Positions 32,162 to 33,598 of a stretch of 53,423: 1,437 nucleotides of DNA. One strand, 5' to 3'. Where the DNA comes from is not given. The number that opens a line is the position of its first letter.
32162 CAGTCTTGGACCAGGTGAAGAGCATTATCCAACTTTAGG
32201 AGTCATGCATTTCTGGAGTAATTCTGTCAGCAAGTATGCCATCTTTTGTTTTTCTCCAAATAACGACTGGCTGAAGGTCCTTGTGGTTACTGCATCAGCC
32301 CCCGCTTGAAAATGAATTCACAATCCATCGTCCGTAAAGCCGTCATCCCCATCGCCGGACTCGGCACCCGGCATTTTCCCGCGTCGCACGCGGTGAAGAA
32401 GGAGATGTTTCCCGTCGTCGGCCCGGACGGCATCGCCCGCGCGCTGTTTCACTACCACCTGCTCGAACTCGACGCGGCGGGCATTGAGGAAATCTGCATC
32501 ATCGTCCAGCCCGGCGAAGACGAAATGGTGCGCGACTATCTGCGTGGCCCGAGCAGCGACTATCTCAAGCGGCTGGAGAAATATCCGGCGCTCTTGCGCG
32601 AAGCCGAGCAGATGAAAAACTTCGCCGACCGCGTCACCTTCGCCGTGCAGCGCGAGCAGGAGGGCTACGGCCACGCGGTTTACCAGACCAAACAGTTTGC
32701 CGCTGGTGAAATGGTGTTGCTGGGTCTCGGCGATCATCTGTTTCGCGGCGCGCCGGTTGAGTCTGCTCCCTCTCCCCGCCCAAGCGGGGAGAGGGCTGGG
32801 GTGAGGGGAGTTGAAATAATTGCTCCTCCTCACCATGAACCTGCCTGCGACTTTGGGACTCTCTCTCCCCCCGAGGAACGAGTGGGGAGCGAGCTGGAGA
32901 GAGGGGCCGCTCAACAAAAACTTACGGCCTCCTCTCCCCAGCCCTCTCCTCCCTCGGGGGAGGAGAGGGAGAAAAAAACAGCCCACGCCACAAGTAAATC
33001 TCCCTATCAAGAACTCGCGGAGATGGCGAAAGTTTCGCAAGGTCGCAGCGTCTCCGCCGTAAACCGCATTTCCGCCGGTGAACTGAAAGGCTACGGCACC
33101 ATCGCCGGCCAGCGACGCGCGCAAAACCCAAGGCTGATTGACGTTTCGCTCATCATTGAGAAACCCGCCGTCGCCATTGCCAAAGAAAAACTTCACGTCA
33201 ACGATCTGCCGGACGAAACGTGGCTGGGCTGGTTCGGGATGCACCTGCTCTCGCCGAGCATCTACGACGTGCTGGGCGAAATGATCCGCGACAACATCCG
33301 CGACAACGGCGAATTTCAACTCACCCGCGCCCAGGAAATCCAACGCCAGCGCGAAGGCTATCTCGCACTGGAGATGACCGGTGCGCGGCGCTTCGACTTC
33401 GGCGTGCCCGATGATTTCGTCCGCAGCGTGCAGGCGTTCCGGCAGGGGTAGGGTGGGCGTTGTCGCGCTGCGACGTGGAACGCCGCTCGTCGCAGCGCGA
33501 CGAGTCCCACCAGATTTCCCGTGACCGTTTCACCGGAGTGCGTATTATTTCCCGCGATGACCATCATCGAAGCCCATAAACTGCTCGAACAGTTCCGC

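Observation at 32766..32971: Repeat element inserted in frame inside a UDP-sugar pyrophosphorylase-like gene without breaking the ORF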

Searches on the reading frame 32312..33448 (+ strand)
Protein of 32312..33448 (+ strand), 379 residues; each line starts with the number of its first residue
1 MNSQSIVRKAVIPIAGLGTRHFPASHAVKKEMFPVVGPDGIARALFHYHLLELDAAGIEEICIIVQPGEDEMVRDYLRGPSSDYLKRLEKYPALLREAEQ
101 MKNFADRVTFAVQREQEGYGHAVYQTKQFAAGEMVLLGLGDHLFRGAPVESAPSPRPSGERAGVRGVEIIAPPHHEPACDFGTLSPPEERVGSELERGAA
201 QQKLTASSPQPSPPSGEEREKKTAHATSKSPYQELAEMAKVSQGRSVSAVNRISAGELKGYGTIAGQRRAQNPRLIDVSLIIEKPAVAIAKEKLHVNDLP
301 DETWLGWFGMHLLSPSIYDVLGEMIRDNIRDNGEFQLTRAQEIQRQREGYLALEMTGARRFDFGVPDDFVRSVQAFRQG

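Call 6: search_protein_families(library=pfam, proteins=[window:32312-33448:+], max_evalue=0.01)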
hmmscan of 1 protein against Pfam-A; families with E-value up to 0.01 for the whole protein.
window:32312-33448:+ (379 aa): 1 family
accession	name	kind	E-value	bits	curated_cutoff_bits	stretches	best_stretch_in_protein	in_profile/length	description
PF00483.29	NTP_transferase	-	5.8e-10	39.6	21.2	1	9-153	1-122/245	Nucleotidyl transferase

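Call 7: search_protein_families(library=ncbifam, proteins=[window:32312-33448:+], max_evalue=0.01)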
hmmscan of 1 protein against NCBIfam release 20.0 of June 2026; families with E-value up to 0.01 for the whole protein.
window:32312-33448:+ (379 aa): 11 families
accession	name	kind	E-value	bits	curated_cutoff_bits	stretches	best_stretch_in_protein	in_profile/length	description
TIGR01099.1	galU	equivalog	4.6e-29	101.8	326.8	2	7-144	1-132/261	UTP--glucose-1-phosphate uridylyltransferase GalU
NF009928.0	PRK13389.1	equivalog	2.1e-12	46.8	548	1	5-134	6-130/302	UTP--glucose-1-phosphate uridylyltransferase GalU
TIGR01208.1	rmlA_long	equivalog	2.9e-12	46.2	320.25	1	9-146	1-112/353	glucose-1-phosphate thymidylyltransferase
TIGR03992.1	Arch_glmU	subfamily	2.9e-09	36.3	292.1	1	9-150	2-115/393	bifunctional sugar-1-phosphate nucleotidylyltransferase/acetyltransferase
NF007516.0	PRK10122.1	equivalog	7.2e-09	35.2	534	1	9-68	5-59/297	UTP--glucose-1-phosphate uridylyltransferase GalF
TIGR01105.1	galF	equivalog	2.6e-08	33.4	659.2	1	9-70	5-61/297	GalU regulator GalF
NF041313.1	UDPGP_AglF_Halo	equivalog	2.1e-07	30.7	400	1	108-146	73-110/234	UTP--glucose-1-phosphate uridylyltransferase AglF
TIGR01207.1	rmlA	equivalog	2.5e-07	30.1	360.65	1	10-147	2-113/286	glucose-1-phosphate thymidylyltransferase RfbA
NF012024.0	PRK15480.1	equivalog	2.2e-05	23.7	588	1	7-77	3-68/292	glucose-1-phosphate thymidylyltransferase RfbA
NF041135.1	IPPtranDIPPsyn_Thcocales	equivalog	0.0019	17.2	580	0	9-79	2-63/419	bifunctional L-myo-inositol-1-phosphate cytidylyltransferase/CDP-L-myo-inositol myo-inositolphosphotransferase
NF045761.1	NAMPUrTaseMurU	equivalog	0.0086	16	250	0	9-63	2-51/226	N-acetylmuramate alpha-1-phosphate uridylyltransferase MurU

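Call 10: find_homologous_proteins(query=window:32312-33448:+, max_evalue=0.00001)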
Query window:32312-33448:+ (379 aa): 2230 proteins with E <= 0.00001 among 8000 candidates; the best 120 are listed.
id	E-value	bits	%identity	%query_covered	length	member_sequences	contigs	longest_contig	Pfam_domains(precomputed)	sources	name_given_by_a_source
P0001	3.1e-194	663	80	100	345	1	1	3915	PF00483.30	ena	-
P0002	1.1e-183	629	78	99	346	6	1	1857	PF00483.30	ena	-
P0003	2.0e-182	625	77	100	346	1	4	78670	PF00483.30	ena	-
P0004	3.5e-182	624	76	100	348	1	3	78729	PF00483.30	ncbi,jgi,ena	jgi:UTP--glucose-1-phosphate uridylyltransferase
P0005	7.0e-180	616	75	98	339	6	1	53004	PF00483.30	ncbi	ncbi:MAG: sugar phosphate nucleotidyltransferase [Verrucomicrobiota bacterium]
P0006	5.8e-178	610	98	39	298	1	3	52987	PF00483.30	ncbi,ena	-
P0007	2.3e-177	608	96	39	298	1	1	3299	PF00483.30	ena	-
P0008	5.0e-177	607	93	40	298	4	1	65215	PF00483.30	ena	-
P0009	1.1e-176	606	76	98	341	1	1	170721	PF00483.30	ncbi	ncbi:MAG: sugar phosphate nucleotidyltransferase [Verrucomicrobiota bacterium]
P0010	3.7e-174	597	74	98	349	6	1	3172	PF00483.30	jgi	-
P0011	8.3e-173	593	75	99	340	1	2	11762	PF00483.30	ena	-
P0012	1.9e-172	592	92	40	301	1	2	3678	PF00483.30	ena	-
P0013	3.3e-172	591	75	100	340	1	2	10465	PF00483.30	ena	-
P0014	4.6e-171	587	75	98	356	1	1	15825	PF00483.30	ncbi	-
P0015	1.5e-170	586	89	40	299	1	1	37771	PF00483.30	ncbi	-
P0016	1.5e-170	586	74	100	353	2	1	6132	PF00483.30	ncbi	-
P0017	4.7e-169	581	73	99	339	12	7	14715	PF00483.30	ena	-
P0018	2.5e-168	578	72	99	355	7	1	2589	PF00483.30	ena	-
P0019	1.6e-167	576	74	100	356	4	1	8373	PF00483.30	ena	-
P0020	4.0e-167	574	70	99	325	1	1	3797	PF00483.30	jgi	jgi:UTP--glucose-1-phosphate uridylyltransferase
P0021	5.3e-167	574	70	100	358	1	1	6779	PF00483.30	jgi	jgi:UTP--glucose-1-phosphate uridylyltransferase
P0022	3.1e-166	571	69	99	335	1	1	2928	PF00483.30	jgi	jgi:UTP--glucose-1-phosphate uridylyltransferase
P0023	7.9e-166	570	73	98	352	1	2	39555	PF00483.30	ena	-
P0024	2.7e-165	568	88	39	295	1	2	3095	PF00483.30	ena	-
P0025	2.9e-165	568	89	39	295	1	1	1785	PF00483.30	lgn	-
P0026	2.9e-165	568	89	39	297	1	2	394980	PF00483.30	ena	-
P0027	9.9e-165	566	87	39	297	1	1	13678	PF00483.30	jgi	-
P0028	1.3e-164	566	89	39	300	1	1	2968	PF00483.30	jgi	jgi:UTP--glucose-1-phosphate uridylyltransferase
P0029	1.7e-164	566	69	98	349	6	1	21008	PF00483.30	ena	-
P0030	4.8e-164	564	89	39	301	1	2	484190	PF00483.30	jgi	jgi:UTP--glucose-1-phosphate uridylyltransferase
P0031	5.6e-164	564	88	39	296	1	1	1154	PF00483.30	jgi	jgi:UTP--glucose-1-phosphate uridylyltransferase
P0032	7.1e-164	564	87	39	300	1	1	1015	PF00483.30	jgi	jgi:UTP--glucose-1-phosphate uridylyltransferase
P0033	9.7e-164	563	88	39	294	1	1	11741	PF00483.30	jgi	jgi:UTP--glucose-1-phosphate uridylyltransferase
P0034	1.3e-163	563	70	98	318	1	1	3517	PF00483.30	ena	-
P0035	2.8e-163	562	87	39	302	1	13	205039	PF00483.30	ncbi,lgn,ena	-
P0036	3.0e-163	562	90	38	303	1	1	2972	PF00483.30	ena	-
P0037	3.2e-163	561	87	39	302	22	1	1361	PF00483.30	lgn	-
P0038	3.3e-163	561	88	40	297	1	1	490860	PF00483.30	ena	-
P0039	3.8e-163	561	87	39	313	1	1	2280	PF00483.30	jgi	jgi:UTP--glucose-1-phosphate uridylyltransferase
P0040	5.5e-163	561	69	100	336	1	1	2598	PF00483.30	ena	-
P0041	5.5e-163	561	88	39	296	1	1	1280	PF00483.30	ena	-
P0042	7.2e-163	560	90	40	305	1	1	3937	PF00483.30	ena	-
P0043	8.1e-163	560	86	41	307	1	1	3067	PF00483.30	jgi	jgi:UTP--glucose-1-phosphate uridylyltransferase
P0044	8.7e-163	560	88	38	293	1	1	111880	PF00483.30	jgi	jgi:UTP--glucose-1-phosphate uridylyltransferase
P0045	8.8e-163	560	87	39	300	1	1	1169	PF00483.30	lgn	-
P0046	9.2e-163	560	87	39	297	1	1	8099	PF00483.30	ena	-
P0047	9.9e-163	560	89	38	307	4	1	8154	PF00483.30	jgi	jgi:UTP--glucose-1-phosphate uridylyltransferase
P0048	1.1e-162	560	90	38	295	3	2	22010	PF00483.30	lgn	-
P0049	1.3e-162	559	70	100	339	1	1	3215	PF00483.30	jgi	jgi:UTP--glucose-1-phosphate uridylyltransferase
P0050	1.7e-162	559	87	39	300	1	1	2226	PF00483.30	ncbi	-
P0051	2.1e-162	559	86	39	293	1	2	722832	PF00483.30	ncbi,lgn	-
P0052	2.4e-162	559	87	39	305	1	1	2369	PF00483.30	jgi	-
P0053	2.4e-162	559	87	39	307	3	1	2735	PF00483.30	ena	-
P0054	2.5e-162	558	85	40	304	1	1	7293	PF00483.30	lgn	-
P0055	2.6e-162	558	87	39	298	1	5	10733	PF00483.30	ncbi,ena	-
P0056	2.7e-162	558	86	39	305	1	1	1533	PF00483.30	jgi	jgi:UTP--glucose-1-phosphate uridylyltransferase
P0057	2.7e-162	558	86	39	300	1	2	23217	PF00483.30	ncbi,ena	-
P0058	3.1e-162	558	88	39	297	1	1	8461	PF00483.30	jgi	jgi:UTP--glucose-1-phosphate uridylyltransferase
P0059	3.2e-162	558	86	39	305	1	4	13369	PF00483.30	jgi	jgi:UTP--glucose-1-phosphate uridylyltransferase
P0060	4.0e-162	558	85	40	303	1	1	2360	PF00483.30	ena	-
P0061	4.0e-162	558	89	39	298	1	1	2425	PF00483.30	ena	-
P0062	4.4e-162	558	86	40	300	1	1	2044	PF00483.30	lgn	-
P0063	6.2e-162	557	88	39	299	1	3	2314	PF00483.30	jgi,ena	jgi:UTP--glucose-1-phosphate uridylyltransferase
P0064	7.6e-162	557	87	40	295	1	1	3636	PF00483.30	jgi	jgi:UTP--glucose-1-phosphate uridylyltransferase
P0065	8.3e-162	557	87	39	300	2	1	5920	PF00483.30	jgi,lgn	-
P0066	8.5e-162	557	86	39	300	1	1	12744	PF00483.30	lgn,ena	-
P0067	8.5e-162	557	88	39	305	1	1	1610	PF00483.30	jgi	jgi:UTP--glucose-1-phosphate uridylyltransferase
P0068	9.5e-162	557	85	39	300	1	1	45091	PF00483.30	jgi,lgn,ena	-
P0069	1.1e-161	556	86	40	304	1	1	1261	PF00483.30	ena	-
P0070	1.1e-161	556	88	39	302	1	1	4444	PF00483.30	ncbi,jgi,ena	jgi:UTP--glucose-1-phosphate uridylyltransferase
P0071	1.3e-161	556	86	39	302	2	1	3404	PF00483.30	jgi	-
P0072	1.4e-161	556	88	38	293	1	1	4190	PF00483.30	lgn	-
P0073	1.5e-161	556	85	39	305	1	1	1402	PF00483.30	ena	-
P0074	1.7e-161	556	87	39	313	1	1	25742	PF00483.30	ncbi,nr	ncbi:MAG TPA: hypothetical protein DCQ92_12935 [Verrucomicrobia subdivision 3 bacterium]|nr:hypothet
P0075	1.7e-161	556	88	39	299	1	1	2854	PF00483.30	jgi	jgi:UTP--glucose-1-phosphate uridylyltransferase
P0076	1.7e-161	556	87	39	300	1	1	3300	PF00483.30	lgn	-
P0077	1.8e-161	556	70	99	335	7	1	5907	PF00483.30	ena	-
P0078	2.0e-161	556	87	39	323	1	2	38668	PF00483.30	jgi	-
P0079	2.3e-161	555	88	39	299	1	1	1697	PF00483.30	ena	-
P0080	2.6e-161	555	86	39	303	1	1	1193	PF00483.30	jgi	jgi:UTP--glucose-1-phosphate uridylyltransferase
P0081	2.7e-161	555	86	39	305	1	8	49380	PF00483.30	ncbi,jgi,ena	jgi:UTP--glucose-1-phosphate uridylyltransferase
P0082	2.8e-161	555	71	99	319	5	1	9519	PF00483.30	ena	-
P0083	3.0e-161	555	90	39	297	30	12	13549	PF00483.30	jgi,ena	jgi:UTP--glucose-1-phosphate uridylyltransferase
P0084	3.1e-161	555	87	39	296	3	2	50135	PF00483.30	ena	-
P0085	3.4e-161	555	86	39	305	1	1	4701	PF00483.30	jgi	jgi:UTP--glucose-1-phosphate uridylyltransferase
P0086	3.5e-161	555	87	39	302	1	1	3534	PF00483.30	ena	-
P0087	3.6e-161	555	86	39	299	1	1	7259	PF00483.30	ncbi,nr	ncbi:MAG TPA: sugar phosphate nucleotidyltransferase [Candidatus Paceibacterota bacterium]|nr:sugar 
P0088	3.8e-161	555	86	39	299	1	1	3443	PF00483.30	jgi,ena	-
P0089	4.0e-161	555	62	99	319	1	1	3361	PF00483.30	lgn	-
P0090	4.3e-161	554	87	40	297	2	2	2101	PF00483.30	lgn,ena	-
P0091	4.3e-161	554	83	41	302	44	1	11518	PF00483.30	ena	-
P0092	4.4e-161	554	86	39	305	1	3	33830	PF00483.30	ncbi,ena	-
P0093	5.2e-161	554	86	39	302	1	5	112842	PF00483.30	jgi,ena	jgi:UTP--glucose-1-phosphate uridylyltransferase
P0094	5.7e-161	554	87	39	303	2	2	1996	PF00483.30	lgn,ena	-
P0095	5.7e-161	554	85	39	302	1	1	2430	PF00483.30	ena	-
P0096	6.0e-161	554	83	41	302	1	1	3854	PF00483.30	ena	-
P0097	6.8e-161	554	90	38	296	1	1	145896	PF00483.30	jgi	jgi:UTP--glucose-1-phosphate uridylyltransferase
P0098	7.0e-161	554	85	39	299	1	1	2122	PF00483.30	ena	-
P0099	7.7e-161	554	86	39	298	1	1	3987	PF00483.30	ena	-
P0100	7.7e-161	554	70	99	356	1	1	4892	PF00483.30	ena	-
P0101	7.8e-161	554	86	39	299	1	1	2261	PF00483.30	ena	-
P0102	8.0e-161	554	88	39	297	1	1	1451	PF00483.30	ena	-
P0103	8.1e-161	554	91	38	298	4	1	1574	PF00483.30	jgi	jgi:UTP--glucose-1-phosphate uridylyltransferase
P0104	8.3e-161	554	87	40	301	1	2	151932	PF00483.30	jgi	jgi:UTP--glucose-1-phosphate uridylyltransferase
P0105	8.4e-161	553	86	39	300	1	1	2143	PF00483.30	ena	-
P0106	9.5e-161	553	84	42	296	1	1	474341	PF00483.30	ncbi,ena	-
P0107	9.9e-161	553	84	39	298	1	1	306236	PF00483.30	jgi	jgi:UTP--glucose-1-phosphate uridylyltransferase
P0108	1.2e-160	553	89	39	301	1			PF00483.30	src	-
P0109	1.3e-160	553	85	39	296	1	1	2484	PF00483.30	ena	-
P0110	1.4e-160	553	83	40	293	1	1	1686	PF00483.30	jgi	jgi:UTP--glucose-1-phosphate uridylyltransferase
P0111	1.5e-160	553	85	39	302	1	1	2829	PF00483.30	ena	-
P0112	1.5e-160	553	85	40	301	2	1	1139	PF00483.30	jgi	-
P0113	1.5e-160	553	85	40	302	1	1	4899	PF00483.30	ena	-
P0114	1.6e-160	553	85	39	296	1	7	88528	PF00483.30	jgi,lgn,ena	-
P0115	1.9e-160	552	89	39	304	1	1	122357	PF00483.30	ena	-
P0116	1.9e-160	552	85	40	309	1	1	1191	PF00483.30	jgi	jgi:UTP--glucose-1-phosphate uridylyltransferase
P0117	2.0e-160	552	85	39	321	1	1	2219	PF00483.30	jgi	jgi:UTP--glucose-1-phosphate uridylyltransferase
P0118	2.0e-160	552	85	40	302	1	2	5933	PF00483.30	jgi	jgi:UTP--glucose-1-phosphate uridylyltransferase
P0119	2.1e-160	552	87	39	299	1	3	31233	PF00483.30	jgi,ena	jgi:UTP--glucose-1-phosphate uridylyltransferase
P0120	2.2e-160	552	81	43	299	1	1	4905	PF00483.30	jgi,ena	-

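Call 13: find_encoding_contigs(protein=P0006, flank=6000, max_places=3)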
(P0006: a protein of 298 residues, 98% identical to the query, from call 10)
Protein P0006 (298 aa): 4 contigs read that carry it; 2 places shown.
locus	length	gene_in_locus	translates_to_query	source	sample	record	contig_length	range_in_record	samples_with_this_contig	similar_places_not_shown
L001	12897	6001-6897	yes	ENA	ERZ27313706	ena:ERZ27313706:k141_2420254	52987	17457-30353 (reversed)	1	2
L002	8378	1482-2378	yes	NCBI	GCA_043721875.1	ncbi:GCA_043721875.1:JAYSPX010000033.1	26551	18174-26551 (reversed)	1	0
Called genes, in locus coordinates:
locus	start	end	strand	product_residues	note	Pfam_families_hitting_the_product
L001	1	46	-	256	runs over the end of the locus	PF00106:adh_short, PF13561:adh_short_C2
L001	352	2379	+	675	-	PF00587:tRNA-synt_2b, PF03129:HGTP_anticodon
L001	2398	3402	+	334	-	PF01594:AI-2E_transport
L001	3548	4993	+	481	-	PF00288:GHMP_kinases_N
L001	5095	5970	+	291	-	PF13646:HEAT_2 (faint)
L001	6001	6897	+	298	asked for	PF00483:NTP_transferase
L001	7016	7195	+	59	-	-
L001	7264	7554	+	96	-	-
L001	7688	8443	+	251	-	PF00731:AIRC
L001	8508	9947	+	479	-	PF01969:Ni_insertion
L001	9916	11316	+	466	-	-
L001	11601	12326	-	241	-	PF13709:DUF4159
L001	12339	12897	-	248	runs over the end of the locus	PF13709:DUF4159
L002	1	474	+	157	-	?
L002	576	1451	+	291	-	PF13646:HEAT_2 (faint)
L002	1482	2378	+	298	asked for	PF00483:NTP_transferase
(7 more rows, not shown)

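Call 14: find_encoding_contigs(protein=P0001, flank=3000, max_places=2)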
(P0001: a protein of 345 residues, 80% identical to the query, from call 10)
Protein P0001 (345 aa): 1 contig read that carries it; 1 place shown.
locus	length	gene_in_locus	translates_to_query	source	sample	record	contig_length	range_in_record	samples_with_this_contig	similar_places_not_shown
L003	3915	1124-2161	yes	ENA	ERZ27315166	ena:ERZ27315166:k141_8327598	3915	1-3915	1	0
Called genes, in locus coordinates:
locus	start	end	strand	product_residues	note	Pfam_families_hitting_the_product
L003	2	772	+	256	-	?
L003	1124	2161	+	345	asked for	PF00483:NTP_transferase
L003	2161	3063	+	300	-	PF00731:AIRC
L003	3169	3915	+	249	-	?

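Call 16: find_related_loci(query=A1, collection=genome_contigs, flank=4000)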
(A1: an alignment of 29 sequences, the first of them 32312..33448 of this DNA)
Query A1 (379 aa) in genome_contigs; peptide patterns used: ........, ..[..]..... (x = any residue, [..] = any of these).
164 stretches matched a pattern; 104 encode a relative of the query (tblastn E <= 1e-3); the best 80 are kept; 80 distinct loci.
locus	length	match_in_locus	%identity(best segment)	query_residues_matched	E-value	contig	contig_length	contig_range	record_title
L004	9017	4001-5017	76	7-378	0e+0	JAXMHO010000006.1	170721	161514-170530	MAG: Verrucomicrobiota bacterium isolate STL-VER6 C2.52.fa-6, whole genome shotgun sequence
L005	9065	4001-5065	72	1-378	2e-173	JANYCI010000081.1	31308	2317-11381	MAG: Limisphaerales bacterium isolate 336R_metabinner_137 336R_k141_1398685, whole genome shotgun sequence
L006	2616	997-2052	74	7-378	0e+0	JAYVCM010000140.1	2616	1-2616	MAG: Limisphaerales bacterium isolate GL32_Down_metabat_63 GL32_Down_metabat_63_139, whole genome shotgun sequence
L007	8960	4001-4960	67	1-378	2e-162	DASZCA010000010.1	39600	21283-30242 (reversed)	MAG TPA_asm: Verrucomicrobiia bacterium isolate SMAG_U6430 k141_32542, whole genome shotgun sequence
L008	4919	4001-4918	69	3-331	5e-144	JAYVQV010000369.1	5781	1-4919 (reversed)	MAG: Limisphaerales bacterium isolate GL72_UP_metabinner_105_sub GL72_UP_metabinner_105_sub_368, whole genome shotgun se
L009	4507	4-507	90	132-379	5e-87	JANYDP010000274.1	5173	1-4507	MAG: Verrucomicrobia bacterium isolate 336R_metabinner_71_sub 336R_k141_1417587, whole genome shotgun sequence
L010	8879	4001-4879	88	6-378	3e-85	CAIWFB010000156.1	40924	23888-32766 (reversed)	MAG: uncultured Verrucomicrobia subdivision 3 bacterium isolate KR_bin-4047 genome assembly, contig: bin-4047:156/354, w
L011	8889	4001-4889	86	2-377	7e-85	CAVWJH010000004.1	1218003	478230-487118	MAG: uncultured Verrucomicrobiae bacterium isolate MFD05502.bin.2.46 genome assembly, contig: contig_7377, whole genome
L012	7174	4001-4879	87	6-378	1e-83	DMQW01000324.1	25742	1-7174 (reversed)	MAG TPA_asm: Limisphaerales bacterium isolate UBA11358 contig_2354, whole genome shotgun sequence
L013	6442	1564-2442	86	7-379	1e-83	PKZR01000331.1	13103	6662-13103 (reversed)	MAG: Limisphaerales bacterium isolate bog_1421 73.20111000_S3M.12_contig_16659, whole genome shotgun sequence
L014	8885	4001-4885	90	4-378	1e-83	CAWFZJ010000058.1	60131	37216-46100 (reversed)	MAG: uncultured Verrucomicrobiae bacterium isolate MFD05379.bin.3.52 genome assembly, contig: contig_3226, whole genome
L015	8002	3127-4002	86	7-378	2e-83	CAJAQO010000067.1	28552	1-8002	MAG: uncultured Verrucomicrobia subdivision 3 bacterium isolate B-2_bin-237 genome assembly, contig: bin-237:067/335, wh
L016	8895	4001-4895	90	3-378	3e-83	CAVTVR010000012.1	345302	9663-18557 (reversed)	MAG: uncultured Verrucomicrobiae bacterium isolate MFD09286.bin.2.125 genome assembly, contig: contig_71406, whole genom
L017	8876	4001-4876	88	6-377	2e-83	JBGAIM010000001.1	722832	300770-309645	MAG: Limisphaerales bacterium isolate MAG_AAO_H125.05 AAOH125-5_opera_contig_28, whole genome shotgun sequence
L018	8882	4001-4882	85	6-379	4e-83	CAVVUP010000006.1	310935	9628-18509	MAG: uncultured Verrucomicrobiae bacterium isolate MFD02979.bin.2.26 genome assembly, contig: contig_111049, whole genom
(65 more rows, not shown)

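Call 21: find_encoding_contigs(protein=P0017, flank=5000, max_places=1)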
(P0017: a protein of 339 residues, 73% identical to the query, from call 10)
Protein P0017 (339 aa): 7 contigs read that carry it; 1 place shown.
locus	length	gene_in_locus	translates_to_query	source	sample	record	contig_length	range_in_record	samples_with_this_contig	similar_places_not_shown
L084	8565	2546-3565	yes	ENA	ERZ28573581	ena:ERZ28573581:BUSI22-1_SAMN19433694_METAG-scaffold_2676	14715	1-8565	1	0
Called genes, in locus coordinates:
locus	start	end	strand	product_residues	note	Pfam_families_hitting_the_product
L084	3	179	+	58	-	?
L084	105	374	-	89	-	-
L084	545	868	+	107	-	PF02452:PemK_toxin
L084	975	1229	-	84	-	-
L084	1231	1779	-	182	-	-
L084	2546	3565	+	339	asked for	PF00483:NTP_transferase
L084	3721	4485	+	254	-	PF00731:AIRC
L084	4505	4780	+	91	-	PF22513:FitA-like_RHH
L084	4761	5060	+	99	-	PF05016:ParE_toxin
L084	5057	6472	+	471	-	PF01969:Ni_insertion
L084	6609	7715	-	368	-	PF12826:HHH_2 (weak), PF14520:HHH_5, PF02481:DNA_processg_A, PF18306:LDcluster4 (faint), PF17782:WHD_DprA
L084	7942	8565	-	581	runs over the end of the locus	PF01590:GAF, PF13185:GAF_2, PF13492:GAF_3, PF01590:GAF, PF13185:GAF_2, PF13492:GAF_3, PF00512:HisKA, PF02518:HATPase_c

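Call 22: find_encoding_contigs(protein=P0011, flank=5000, max_places=1)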
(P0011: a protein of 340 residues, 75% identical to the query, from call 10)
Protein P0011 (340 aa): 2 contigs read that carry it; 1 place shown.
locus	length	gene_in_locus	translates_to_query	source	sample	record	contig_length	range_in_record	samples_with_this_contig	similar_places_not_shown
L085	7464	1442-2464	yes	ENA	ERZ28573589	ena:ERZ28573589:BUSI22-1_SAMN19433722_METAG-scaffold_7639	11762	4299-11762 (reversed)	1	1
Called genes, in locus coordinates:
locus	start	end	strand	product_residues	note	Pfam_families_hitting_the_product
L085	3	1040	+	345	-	?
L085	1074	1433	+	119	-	-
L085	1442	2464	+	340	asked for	PF00483:NTP_transferase (weak)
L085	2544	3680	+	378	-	PF03739:LptF_LptG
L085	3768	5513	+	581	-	PF01590:GAF, PF13185:GAF_2, PF13492:GAF_3, PF01590:GAF, PF13185:GAF_2, PF13492:GAF_3, PF00512:HisKA, PF02518:HATPase_c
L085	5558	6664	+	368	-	PF12826:HHH_2 (weak), PF14520:HHH_5, PF02481:DNA_processg_A, PF18306:LDcluster4 (faint), PF17782:WHD_DprA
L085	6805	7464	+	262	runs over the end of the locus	PF03935:SKN1_KRE6_Sbg1, PF00722:Glyco_hydro_16, PF26113:GH16_XgeA, PF03935:SKN1_KRE6_Sbg1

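Call 23: find_encoding_contigs(protein=P0082, flank=5000, max_places=1)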
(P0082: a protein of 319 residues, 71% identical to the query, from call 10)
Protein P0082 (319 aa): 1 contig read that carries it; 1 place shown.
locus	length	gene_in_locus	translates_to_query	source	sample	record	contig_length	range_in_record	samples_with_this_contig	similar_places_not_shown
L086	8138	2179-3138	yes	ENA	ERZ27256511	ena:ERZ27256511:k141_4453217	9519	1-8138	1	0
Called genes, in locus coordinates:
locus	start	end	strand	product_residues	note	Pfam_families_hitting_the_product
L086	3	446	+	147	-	?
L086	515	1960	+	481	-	PF00288:GHMP_kinases_N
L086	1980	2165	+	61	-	-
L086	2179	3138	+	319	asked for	PF00483:NTP_transferase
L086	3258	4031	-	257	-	PF07963:N_methyl (weak)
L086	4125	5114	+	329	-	PF00731:AIRC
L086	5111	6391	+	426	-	PF01969:Ni_insertion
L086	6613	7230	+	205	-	PF05198:IF3_N, PF00707:IF3_C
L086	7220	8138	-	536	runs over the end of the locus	PF11013:DUF2851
